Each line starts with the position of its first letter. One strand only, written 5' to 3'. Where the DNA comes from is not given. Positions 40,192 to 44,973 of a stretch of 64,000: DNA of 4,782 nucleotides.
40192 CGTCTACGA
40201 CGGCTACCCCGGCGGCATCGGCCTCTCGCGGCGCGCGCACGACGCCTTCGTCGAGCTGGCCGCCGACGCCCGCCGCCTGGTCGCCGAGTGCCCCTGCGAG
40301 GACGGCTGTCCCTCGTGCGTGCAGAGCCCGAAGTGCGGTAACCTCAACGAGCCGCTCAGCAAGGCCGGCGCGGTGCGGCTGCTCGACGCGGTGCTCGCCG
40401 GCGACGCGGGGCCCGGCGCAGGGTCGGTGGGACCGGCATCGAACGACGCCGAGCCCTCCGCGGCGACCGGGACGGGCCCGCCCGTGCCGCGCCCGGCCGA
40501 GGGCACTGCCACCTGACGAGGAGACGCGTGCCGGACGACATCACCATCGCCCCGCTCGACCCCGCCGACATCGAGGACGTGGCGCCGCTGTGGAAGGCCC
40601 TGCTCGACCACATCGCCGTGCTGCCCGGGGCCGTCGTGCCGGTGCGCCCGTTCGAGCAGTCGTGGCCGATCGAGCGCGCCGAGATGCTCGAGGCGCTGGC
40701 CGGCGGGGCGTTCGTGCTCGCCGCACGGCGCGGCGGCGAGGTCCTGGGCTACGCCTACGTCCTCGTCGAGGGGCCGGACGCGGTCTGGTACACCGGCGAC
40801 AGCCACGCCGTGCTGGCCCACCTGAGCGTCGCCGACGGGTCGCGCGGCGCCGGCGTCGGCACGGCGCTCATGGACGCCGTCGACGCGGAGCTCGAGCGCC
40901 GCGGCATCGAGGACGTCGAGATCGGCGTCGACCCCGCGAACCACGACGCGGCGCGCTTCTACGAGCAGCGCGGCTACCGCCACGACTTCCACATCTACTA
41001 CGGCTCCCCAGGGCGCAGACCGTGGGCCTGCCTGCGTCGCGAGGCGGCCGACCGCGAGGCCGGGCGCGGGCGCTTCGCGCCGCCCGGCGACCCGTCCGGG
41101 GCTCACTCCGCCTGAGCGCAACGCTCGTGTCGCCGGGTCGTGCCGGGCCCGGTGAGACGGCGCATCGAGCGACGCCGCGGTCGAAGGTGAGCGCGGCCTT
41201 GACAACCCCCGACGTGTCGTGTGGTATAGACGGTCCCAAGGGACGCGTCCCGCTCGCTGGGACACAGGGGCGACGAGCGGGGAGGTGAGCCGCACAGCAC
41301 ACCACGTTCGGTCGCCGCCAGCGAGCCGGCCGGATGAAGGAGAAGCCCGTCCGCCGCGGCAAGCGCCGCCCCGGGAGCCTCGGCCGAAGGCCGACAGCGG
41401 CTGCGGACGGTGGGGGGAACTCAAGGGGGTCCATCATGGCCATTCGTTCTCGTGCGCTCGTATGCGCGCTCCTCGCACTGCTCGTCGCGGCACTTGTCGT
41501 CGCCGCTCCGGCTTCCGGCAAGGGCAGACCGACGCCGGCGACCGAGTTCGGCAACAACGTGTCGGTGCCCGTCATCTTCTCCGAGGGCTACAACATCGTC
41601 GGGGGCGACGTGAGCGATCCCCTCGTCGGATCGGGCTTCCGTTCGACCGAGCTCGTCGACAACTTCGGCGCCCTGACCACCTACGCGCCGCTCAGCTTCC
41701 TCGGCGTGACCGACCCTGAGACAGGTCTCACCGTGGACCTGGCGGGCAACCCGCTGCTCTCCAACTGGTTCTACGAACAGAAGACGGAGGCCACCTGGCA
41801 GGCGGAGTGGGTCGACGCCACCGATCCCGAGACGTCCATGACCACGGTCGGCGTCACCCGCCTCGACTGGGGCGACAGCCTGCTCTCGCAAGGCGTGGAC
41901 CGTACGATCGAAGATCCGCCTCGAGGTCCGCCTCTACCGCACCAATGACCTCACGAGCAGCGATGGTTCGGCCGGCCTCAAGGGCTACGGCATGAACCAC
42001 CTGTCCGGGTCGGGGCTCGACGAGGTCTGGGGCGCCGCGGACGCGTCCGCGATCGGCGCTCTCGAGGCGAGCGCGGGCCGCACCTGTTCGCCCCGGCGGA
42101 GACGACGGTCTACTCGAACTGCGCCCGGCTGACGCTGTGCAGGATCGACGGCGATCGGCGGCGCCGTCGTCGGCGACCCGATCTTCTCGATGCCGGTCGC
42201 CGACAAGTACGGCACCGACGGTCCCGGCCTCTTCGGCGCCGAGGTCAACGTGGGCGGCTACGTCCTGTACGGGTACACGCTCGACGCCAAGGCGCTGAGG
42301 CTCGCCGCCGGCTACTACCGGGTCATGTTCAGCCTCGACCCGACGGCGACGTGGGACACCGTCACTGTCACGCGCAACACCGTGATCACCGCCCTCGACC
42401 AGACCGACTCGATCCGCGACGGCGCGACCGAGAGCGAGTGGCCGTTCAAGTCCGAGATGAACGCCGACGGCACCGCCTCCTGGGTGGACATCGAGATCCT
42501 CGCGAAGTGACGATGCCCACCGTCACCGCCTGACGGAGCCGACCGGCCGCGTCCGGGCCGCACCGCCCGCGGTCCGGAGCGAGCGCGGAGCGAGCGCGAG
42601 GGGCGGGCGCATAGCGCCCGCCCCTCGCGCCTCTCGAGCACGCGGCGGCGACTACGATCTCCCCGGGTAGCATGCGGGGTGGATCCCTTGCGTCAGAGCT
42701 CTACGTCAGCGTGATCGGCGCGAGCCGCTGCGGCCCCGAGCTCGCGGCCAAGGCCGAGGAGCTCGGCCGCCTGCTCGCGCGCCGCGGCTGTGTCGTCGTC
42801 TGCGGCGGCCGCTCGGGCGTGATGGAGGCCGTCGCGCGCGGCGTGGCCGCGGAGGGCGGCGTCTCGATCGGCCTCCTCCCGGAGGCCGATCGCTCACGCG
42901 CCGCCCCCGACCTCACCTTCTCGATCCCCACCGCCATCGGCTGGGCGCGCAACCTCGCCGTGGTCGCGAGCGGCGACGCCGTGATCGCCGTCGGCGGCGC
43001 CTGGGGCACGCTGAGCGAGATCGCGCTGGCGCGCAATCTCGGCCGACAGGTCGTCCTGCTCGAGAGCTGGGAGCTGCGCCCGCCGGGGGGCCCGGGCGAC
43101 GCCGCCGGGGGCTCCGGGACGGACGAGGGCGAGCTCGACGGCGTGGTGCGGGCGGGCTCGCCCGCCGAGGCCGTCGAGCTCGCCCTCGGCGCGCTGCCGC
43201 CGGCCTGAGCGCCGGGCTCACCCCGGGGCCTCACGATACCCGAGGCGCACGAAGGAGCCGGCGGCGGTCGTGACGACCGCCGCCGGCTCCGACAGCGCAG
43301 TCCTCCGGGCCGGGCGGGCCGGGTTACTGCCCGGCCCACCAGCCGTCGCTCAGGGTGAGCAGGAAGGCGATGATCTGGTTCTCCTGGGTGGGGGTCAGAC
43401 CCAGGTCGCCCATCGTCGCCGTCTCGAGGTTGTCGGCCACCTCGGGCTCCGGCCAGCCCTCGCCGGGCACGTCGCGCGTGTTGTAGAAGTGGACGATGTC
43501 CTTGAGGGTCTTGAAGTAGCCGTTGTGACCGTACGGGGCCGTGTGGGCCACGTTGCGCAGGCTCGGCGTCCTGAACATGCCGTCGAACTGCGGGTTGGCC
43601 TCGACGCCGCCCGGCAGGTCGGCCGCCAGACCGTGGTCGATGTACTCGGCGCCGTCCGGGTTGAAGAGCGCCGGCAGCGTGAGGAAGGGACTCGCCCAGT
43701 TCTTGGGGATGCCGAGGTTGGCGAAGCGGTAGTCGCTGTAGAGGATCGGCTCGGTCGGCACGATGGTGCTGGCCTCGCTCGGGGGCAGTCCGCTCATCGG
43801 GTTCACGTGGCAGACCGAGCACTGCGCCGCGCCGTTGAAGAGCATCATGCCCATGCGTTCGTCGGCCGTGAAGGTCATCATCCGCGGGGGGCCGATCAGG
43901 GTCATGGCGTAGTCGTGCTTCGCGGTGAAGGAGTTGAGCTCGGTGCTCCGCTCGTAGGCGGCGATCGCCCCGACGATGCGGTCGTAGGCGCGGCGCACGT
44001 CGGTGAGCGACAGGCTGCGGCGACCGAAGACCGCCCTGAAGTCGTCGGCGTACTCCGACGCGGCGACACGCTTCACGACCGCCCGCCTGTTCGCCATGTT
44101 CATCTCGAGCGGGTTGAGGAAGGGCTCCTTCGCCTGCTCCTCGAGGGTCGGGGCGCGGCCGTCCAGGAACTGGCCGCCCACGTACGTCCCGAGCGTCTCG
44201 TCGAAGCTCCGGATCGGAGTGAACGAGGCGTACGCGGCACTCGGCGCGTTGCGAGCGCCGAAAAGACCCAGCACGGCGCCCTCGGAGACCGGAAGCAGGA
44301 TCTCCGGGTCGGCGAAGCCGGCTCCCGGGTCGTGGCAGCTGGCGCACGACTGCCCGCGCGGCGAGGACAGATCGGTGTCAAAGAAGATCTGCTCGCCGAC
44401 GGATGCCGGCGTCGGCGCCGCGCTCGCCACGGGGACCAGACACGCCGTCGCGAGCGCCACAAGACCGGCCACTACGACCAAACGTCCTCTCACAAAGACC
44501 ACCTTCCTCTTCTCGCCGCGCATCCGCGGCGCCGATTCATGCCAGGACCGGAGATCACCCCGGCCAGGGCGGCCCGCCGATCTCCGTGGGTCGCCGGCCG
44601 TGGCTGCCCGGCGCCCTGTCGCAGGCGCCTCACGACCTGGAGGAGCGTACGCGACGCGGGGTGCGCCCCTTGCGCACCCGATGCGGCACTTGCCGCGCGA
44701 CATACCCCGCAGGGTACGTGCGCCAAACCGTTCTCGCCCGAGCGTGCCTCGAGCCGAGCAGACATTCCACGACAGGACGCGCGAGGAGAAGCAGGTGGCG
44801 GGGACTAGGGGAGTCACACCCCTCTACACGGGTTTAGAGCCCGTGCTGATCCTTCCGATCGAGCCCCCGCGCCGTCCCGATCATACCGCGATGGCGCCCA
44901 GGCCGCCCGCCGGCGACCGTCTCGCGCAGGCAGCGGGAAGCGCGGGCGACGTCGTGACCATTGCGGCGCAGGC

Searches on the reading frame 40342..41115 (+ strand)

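Call 15: search_protein_families(library=ncbifam, proteins=[window:40342-41115:+], max_evalue=0.00001)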
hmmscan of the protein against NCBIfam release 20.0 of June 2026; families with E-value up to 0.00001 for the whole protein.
window:40342-41115:+ (257 aa): 4 families
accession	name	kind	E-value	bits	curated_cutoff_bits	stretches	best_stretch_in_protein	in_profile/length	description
NF002959.0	PRK03624.1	equivalog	9.7e-12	44.8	124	1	66-221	6-138/147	GNAT family acetyltransferase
NF000482.1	AAC_3_XI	exception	5.2e-10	39.3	300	1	123-212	50-132/148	aminoglycoside N-acetyltransferase AAC(3)-XI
TIGR01575.1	rimI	equivalog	2.6e-08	34.1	86.4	1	123-214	32-114/132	ribosomal protein S18-alanine N-acetyltransferase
NF041716.1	HxA_phane_GNAT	equivalog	3.3e-06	27.1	250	1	68-213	3-141/152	cyclophane-containing RiPP N-acetyltransferase HaaN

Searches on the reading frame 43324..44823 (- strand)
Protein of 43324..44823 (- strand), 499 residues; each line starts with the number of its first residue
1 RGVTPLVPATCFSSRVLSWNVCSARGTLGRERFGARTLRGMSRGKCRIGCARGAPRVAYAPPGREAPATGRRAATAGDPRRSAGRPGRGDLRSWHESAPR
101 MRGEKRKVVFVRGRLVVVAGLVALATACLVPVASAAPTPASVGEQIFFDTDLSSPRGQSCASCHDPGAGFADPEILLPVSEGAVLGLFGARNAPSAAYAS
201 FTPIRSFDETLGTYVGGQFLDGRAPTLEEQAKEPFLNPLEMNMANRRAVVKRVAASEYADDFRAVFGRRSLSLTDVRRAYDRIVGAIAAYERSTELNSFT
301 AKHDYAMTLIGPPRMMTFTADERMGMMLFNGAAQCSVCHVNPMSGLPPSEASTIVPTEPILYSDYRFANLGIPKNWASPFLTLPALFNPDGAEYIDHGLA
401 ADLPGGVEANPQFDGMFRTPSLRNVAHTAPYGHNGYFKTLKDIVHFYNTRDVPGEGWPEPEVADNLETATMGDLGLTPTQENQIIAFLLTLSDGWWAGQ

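Call 15: search_protein_families(library=ncbifam, proteins=[window:43324-44823:-], max_evalue=0.00001)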
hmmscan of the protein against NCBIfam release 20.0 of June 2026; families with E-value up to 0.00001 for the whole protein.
window:43324-44823:- (499 aa): 3 families
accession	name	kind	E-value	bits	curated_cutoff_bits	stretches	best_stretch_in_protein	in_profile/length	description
TIGR04039.1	MXAN_0977_Heme2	hypoth_equivalog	1.2e-32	113.3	362.85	1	141-493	13-323/336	MbnH family di-heme enzyme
TIGR03791.1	TTQ_mauG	equivalog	1e-22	80.7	443.85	1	140-340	6-177/291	tryptophan tryptophylquinone biosynthesis enzyme MauG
TIGR03981.2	SAM_quin_mod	hypoth_equivalog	1.7e-20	73.3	340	1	416-447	327-358/411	His-Xaa-Ser system-associated MauG-like protein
